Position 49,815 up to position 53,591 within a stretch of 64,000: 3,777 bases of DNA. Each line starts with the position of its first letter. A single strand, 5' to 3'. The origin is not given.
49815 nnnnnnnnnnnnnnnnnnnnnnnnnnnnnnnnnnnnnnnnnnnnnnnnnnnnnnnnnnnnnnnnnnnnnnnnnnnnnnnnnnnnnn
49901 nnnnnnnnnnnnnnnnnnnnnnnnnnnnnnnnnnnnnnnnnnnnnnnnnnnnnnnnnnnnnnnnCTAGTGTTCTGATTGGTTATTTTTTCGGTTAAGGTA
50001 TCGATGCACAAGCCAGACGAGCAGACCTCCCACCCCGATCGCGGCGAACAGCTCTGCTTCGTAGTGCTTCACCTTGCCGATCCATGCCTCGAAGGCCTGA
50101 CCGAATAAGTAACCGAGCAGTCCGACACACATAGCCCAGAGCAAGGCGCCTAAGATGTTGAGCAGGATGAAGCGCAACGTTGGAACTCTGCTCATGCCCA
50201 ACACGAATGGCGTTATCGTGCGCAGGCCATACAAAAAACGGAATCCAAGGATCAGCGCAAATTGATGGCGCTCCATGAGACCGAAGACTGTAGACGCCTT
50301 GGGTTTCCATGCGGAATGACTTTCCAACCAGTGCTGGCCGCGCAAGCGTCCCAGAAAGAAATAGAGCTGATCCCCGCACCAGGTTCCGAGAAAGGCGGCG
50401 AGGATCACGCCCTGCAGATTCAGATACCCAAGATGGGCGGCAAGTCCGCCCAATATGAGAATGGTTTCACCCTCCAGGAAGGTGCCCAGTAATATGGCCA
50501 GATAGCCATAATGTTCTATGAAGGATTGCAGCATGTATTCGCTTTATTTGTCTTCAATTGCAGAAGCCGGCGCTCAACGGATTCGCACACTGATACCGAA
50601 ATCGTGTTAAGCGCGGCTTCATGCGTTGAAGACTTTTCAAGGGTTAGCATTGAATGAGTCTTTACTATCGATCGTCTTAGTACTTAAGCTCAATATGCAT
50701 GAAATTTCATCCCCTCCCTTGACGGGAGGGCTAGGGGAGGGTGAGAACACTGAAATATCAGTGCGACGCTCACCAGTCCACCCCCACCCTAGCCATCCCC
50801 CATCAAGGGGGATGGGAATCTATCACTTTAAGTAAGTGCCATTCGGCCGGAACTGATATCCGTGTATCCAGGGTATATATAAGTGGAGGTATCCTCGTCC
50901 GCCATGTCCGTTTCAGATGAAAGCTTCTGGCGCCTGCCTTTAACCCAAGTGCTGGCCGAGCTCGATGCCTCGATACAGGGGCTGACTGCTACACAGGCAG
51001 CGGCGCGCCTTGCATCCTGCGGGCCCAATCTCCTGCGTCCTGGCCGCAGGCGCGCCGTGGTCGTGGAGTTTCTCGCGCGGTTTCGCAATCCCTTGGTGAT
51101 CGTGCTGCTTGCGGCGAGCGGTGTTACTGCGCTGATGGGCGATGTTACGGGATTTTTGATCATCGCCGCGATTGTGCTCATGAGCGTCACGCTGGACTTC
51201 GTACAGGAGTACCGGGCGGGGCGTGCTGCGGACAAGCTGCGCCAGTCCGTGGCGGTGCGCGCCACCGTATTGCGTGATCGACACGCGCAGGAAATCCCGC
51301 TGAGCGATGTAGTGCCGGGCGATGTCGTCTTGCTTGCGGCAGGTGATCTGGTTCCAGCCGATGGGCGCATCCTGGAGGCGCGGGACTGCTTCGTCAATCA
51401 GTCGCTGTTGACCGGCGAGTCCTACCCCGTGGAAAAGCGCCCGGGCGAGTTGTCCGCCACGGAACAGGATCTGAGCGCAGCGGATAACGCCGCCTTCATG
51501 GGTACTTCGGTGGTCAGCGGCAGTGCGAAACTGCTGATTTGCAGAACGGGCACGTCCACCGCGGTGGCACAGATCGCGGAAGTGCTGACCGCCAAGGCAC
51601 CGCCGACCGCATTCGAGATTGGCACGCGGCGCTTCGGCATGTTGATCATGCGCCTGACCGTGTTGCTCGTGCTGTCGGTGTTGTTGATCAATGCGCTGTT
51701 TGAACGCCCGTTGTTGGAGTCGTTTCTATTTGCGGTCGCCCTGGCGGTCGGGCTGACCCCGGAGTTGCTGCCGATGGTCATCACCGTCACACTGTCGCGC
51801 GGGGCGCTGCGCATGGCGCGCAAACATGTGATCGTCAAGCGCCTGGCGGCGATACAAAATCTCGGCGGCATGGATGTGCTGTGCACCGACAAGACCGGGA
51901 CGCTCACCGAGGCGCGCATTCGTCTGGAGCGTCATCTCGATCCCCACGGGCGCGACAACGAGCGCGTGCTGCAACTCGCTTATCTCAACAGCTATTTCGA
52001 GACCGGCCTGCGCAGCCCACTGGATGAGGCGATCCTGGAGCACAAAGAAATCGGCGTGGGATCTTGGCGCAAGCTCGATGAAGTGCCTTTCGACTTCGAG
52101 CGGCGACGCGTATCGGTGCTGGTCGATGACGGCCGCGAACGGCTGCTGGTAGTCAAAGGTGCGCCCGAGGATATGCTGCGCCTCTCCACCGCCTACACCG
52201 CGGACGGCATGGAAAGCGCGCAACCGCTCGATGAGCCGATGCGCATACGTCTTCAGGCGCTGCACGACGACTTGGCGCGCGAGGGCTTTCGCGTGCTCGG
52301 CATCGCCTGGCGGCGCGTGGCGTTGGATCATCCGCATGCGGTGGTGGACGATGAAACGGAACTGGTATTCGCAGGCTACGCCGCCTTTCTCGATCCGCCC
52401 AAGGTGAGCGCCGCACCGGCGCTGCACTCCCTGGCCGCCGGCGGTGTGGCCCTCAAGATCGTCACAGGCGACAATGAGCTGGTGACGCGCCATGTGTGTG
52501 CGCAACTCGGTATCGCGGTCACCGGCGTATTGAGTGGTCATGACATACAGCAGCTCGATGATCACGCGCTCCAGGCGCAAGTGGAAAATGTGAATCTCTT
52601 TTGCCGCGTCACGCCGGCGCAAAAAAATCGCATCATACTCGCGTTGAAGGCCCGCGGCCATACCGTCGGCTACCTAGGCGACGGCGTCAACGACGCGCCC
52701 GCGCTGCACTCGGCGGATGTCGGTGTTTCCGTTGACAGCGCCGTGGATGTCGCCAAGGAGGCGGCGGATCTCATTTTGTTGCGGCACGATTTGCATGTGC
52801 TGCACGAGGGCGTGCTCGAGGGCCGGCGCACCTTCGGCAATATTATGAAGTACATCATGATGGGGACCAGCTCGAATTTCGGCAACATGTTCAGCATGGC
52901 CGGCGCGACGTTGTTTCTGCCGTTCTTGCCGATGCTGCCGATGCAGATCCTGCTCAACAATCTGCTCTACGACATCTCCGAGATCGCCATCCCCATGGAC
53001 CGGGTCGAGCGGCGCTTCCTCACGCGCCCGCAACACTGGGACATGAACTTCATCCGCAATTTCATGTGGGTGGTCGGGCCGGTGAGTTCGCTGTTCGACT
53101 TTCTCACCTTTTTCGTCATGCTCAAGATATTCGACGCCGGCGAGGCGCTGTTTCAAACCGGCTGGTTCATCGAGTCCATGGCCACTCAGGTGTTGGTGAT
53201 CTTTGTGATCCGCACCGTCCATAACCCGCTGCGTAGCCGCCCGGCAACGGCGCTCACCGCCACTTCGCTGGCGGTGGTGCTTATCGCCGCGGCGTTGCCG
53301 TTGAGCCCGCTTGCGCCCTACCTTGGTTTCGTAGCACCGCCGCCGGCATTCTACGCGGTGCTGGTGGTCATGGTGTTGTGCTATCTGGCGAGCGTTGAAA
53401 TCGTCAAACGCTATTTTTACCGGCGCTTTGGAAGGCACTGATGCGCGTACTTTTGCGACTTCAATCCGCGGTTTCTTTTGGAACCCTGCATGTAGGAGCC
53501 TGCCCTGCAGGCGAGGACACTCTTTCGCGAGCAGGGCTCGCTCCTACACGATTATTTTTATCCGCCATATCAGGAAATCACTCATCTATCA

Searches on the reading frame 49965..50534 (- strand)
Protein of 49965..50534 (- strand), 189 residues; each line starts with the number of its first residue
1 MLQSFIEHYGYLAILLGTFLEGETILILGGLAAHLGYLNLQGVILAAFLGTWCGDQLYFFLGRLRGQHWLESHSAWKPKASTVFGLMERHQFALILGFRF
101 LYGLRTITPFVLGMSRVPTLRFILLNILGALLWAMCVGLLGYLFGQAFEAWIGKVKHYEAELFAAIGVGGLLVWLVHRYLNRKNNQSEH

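Call 20: search_protein_families(library=pfam, proteins=[window:49965-50534:-], max_evalue=0.001)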
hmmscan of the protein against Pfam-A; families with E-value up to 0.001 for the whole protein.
window:49965-50534:- (189 aa): 1 family
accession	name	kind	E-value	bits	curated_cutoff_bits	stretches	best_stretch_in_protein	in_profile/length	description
PF09335.16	VTT_dom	-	1.7e-16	61.3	33.9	1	22-142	3-122/123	VTT domain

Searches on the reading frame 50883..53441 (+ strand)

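Call 4: search_protein_families(library=pfam, proteins=[window:50883-53441:+], max_evalue=0.01)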
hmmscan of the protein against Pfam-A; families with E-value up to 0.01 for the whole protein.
window:50883-53441:+ (852 aa): 7 families
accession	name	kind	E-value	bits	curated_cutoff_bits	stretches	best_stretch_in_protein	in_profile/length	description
PF00122.25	E1-E2_ATPase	-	6e-47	159.9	28.1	1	124-314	4-181/181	E1-E2 ATPase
PF00689.26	Cation_ATPase_C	-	2.2e-21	76.8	27.3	1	681-843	1-174/175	Cation transporting ATPase, C-terminus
PF00690.31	Cation_ATPase_N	-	5.6e-15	55.2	20.4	1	16-81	2-68/69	Cation transporter/ATPase, N-terminus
PF00702.32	Hydrolase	-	1.2e-10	42.6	26.4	1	331-612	2-191/191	haloacid dehalogenase-like hydrolase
PF13246.12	Cation_ATPase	-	1.5e-05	25.3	21.7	1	394-436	45-89/91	Cation transport ATPase (P-type)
PF12710.13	HAD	-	0.0006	20.7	27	1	456-609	38-189/189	haloacid dehalogenase-like hydrolase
PF08282.18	Hydrolase_3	-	0.0042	17.3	20.9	1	595-634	206-245/255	haloacid dehalogenase-like hydrolase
